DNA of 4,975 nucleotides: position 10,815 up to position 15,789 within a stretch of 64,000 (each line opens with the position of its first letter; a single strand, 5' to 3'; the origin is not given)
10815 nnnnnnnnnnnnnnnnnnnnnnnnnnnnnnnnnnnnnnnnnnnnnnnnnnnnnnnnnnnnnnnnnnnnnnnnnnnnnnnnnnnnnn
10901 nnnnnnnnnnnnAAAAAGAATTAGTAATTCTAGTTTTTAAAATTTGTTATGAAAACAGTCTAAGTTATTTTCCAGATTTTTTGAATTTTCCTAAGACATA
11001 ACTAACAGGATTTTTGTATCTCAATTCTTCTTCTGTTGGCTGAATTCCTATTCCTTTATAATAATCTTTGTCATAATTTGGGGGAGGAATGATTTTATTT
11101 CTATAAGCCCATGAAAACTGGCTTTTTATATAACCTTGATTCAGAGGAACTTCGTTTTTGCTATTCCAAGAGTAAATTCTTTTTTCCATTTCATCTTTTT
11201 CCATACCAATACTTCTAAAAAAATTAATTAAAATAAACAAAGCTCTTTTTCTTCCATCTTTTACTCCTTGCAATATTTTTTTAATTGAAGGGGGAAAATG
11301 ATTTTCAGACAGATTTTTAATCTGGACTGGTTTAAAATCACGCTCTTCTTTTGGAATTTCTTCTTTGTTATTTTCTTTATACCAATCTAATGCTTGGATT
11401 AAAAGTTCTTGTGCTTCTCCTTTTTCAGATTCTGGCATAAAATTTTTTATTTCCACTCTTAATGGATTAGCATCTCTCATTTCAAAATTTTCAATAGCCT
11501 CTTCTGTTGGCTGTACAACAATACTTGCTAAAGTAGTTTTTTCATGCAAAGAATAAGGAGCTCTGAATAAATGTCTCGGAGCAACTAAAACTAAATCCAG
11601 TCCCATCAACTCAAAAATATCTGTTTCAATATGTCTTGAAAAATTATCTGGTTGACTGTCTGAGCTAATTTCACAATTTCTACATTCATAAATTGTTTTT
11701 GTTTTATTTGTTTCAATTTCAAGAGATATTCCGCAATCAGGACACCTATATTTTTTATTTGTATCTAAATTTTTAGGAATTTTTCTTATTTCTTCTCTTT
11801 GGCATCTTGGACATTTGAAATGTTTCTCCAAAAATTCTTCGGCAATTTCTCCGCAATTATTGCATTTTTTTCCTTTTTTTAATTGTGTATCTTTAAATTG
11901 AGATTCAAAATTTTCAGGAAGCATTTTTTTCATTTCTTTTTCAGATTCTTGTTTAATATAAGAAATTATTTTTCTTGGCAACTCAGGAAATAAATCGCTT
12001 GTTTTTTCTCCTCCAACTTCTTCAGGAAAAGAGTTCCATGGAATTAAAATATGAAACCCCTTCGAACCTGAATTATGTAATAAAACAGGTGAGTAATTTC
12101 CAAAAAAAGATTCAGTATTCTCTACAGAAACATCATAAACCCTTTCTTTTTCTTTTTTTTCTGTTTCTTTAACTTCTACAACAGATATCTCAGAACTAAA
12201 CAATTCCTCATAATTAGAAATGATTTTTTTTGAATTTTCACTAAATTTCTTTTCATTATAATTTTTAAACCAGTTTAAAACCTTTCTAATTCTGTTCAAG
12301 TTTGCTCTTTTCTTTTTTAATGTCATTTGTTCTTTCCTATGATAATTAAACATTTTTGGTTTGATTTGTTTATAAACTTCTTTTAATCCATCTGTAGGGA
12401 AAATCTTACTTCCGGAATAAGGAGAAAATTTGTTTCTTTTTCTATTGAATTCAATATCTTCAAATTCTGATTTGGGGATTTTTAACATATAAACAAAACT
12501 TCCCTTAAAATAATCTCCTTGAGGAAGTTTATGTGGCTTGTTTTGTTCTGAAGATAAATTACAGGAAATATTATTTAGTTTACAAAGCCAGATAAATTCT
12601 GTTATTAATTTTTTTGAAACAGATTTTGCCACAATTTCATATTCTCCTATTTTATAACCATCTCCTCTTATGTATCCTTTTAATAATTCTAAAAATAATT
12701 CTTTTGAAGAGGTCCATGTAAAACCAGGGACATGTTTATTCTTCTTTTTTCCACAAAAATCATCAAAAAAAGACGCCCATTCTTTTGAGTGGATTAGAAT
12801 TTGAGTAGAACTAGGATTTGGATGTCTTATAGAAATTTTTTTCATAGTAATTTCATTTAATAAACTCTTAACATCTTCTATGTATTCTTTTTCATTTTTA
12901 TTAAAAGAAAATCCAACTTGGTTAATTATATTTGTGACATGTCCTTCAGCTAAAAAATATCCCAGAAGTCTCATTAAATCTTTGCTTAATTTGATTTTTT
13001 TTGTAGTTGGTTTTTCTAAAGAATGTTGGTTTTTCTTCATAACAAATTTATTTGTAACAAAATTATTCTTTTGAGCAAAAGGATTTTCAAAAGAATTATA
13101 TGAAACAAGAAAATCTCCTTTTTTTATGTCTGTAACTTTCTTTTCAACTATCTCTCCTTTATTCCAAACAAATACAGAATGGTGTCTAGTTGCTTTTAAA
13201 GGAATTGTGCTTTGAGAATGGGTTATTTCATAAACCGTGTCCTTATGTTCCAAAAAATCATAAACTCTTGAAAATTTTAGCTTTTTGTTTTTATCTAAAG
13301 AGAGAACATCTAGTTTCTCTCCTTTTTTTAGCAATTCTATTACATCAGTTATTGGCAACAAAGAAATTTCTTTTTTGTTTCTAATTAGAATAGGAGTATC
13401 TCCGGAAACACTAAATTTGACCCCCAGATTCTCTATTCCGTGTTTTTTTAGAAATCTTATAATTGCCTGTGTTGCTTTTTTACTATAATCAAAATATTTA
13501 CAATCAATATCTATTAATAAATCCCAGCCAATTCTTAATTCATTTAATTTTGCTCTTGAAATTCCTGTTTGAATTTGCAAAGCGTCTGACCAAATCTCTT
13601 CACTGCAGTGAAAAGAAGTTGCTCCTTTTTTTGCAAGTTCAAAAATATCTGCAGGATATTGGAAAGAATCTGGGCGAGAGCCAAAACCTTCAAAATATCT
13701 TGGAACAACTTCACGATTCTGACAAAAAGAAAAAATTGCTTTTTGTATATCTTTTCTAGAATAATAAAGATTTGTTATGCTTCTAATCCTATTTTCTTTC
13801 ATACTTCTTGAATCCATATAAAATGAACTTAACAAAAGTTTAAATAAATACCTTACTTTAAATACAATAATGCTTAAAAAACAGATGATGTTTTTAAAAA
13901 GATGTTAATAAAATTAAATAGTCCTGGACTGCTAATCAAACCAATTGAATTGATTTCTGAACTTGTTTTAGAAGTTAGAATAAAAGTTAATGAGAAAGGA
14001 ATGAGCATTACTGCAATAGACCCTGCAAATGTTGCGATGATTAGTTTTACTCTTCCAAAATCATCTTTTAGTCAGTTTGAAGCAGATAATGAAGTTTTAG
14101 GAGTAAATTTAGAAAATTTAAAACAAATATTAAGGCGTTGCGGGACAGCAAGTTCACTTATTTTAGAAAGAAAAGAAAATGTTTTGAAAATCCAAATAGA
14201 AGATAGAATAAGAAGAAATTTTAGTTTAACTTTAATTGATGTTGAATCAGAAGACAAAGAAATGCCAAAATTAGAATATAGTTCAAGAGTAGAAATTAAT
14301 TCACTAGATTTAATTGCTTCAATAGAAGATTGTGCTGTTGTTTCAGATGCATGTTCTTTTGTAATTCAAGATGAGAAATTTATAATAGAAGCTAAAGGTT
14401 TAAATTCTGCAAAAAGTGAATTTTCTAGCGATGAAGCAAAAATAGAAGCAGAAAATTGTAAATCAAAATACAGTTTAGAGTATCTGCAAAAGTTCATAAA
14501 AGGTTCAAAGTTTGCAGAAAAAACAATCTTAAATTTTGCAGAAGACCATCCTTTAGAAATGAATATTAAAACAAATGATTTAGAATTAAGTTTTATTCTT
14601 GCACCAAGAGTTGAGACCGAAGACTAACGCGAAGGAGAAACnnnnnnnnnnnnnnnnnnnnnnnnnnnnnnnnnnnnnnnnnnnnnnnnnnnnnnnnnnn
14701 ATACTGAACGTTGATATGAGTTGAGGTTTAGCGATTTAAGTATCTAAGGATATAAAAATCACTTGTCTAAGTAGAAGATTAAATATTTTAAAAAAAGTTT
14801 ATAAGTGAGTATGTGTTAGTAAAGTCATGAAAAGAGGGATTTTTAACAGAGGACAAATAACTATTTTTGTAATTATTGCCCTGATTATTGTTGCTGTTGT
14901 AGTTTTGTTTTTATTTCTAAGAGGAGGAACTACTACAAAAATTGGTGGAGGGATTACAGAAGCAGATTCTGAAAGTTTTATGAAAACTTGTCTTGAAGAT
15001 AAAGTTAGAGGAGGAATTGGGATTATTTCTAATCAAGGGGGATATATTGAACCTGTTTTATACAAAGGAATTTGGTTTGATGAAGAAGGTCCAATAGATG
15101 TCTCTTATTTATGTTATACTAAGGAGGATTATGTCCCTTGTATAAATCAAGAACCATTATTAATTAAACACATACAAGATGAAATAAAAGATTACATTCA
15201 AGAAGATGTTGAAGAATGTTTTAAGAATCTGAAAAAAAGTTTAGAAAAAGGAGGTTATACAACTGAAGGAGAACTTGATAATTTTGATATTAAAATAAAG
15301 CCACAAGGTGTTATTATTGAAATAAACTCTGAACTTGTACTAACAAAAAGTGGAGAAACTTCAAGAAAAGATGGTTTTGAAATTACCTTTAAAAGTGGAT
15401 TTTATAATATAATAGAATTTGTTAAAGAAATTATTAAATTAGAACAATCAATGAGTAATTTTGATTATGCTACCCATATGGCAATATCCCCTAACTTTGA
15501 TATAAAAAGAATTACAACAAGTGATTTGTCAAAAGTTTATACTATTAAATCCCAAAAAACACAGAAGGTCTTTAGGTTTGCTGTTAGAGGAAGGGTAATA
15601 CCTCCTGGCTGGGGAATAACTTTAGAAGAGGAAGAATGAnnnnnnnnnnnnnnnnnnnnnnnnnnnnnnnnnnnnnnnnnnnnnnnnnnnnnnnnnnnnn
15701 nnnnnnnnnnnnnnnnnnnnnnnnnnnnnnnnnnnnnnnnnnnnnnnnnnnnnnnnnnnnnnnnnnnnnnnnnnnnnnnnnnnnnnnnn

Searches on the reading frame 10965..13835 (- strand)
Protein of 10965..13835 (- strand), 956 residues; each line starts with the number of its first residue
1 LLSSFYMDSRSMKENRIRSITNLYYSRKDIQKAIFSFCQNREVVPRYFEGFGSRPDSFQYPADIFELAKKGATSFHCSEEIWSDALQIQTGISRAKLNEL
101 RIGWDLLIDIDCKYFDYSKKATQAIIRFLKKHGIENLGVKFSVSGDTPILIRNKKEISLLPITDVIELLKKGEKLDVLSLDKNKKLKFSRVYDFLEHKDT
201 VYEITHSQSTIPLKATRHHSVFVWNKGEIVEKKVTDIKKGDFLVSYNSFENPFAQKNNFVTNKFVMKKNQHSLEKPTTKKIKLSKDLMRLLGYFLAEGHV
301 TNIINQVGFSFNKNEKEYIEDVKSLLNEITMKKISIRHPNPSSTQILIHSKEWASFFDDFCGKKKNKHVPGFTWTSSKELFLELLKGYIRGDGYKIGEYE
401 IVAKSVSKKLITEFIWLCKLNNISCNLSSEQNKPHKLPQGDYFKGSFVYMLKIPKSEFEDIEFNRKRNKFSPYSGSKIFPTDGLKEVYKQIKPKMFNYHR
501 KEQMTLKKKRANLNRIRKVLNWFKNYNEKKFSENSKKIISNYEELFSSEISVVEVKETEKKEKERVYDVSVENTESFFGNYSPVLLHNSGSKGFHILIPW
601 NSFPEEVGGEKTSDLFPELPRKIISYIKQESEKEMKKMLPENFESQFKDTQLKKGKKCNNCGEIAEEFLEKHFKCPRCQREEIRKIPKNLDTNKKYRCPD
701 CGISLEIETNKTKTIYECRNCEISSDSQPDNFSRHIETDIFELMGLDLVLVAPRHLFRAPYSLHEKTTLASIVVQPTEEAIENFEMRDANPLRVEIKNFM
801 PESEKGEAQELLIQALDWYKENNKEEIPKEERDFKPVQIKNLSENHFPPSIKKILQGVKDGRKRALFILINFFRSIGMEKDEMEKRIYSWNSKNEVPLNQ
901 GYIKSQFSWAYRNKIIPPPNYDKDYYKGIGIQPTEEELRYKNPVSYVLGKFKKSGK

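Call 93: search_protein_families(library=pfam, proteins=[window:10965-13835:-], max_evalue=0.001)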
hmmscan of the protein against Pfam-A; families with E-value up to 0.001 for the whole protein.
window:10965-13835:- (956 aa): 3 families
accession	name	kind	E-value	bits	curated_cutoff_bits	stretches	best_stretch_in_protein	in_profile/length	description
PF14890.11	Intein_splicing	-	8.7e-16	58.5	35.8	1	161-588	11-155/155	Intein splicing domain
PF14528.11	LAGLIDADG_3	-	2.7e-08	34.4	22.5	1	286-352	3-72/82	LAGLIDADG-like domain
PF04104.19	DNA_primase_lrg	-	1.3e-06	28.4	22.4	1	756-883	20-147/266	Eukaryotic and archaeal DNA primase, large subunit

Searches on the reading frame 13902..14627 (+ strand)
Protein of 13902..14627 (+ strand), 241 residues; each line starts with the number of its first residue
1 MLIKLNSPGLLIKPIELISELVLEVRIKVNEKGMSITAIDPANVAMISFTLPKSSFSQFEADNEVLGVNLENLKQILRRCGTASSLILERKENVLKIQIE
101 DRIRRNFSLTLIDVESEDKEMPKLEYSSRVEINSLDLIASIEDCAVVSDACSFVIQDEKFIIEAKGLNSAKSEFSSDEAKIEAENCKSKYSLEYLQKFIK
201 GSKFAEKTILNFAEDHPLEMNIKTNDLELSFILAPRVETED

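Call 5: search_protein_families(library=pfam, proteins=[window:13902-14627:+], max_evalue=0.1)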
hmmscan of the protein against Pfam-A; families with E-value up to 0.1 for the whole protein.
window:13902-14627:+ (241 aa): 3 families
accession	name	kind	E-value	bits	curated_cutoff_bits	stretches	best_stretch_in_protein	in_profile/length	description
PF00705.23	PCNA_N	-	2.8e-15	56.6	20.3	1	3-116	4-125/127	Proliferating cell nuclear antigen, N-terminal domain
PF02747.20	PCNA_C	-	2.2e-06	28.3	23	1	121-236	2-127/128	Proliferating cell nuclear antigen, C-terminal domain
PF24245.1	INO80F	-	0.038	14.5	25.1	0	59-89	15-45/47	INO80 complex subunit F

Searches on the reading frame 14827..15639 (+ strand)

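Call 5: search_protein_families(library=pfam, proteins=[window:14827-15639:+], max_evalue=0.1)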
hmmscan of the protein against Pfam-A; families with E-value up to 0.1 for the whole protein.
window:14827-15639:+ (270 aa): 1 family
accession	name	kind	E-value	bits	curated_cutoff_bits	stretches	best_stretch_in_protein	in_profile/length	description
PF24208.1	Beta-tre_PLH30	-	0.014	15.8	27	1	170-254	22-102/130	Endo-acting ulvan lyase beta-trefoil domain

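Call 31: search_protein_families(library=ncbifam, proteins=[window:14827-15639:+], max_evalue=1)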
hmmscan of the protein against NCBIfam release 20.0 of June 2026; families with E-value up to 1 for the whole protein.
window:14827-15639:+ (270 aa): 0 families
